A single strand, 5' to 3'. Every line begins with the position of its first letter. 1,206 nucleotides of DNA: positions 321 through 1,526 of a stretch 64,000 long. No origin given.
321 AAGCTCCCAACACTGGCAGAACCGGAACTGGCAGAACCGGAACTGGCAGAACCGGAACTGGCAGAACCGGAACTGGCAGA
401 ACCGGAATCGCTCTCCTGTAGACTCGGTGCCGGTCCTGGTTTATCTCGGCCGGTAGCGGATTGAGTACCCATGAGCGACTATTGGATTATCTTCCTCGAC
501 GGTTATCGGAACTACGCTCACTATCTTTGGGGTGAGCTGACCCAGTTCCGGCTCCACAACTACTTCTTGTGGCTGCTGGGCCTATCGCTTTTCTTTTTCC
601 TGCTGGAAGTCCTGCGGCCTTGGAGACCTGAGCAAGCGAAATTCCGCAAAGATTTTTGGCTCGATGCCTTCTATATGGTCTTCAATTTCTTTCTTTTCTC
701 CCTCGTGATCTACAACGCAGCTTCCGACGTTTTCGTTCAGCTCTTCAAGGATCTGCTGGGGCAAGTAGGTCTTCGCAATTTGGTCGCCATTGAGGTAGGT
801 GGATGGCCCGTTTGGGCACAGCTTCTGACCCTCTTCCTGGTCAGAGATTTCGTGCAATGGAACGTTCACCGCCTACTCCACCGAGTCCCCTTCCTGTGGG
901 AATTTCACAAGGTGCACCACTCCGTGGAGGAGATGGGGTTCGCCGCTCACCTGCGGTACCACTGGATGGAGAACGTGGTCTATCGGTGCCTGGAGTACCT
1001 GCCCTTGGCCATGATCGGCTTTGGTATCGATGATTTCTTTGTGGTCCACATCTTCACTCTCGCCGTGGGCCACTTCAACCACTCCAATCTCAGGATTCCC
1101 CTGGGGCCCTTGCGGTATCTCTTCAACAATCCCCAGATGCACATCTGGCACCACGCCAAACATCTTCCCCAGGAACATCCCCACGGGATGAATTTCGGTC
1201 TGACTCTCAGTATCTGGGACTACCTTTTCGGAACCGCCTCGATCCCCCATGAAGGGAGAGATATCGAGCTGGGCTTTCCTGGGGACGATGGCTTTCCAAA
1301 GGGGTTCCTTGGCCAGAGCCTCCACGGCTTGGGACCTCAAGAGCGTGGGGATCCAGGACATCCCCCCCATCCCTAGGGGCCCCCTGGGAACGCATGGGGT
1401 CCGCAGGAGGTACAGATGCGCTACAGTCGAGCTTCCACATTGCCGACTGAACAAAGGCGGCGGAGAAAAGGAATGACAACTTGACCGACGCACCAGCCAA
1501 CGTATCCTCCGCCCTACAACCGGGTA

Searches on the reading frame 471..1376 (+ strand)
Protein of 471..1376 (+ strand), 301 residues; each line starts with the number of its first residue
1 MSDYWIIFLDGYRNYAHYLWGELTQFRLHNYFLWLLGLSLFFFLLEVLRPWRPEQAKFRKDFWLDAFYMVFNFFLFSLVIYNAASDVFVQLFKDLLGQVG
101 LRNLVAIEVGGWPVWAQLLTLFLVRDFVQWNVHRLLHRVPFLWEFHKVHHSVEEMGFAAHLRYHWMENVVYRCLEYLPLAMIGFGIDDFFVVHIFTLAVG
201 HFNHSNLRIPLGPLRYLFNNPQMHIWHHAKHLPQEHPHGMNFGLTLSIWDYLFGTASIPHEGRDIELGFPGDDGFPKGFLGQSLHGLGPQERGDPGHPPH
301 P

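Call 10: search_protein_families(library=pfam, proteins=[window:471-1376:+], max_evalue=0.001)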
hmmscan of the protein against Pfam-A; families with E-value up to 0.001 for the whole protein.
window:471-1376:+ (301 aa): 1 family
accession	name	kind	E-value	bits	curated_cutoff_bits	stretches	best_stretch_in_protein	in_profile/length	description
PF04116.19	FA_hydroxylase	-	3.1e-27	96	31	1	119-255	2-132/132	Fatty acid hydroxylase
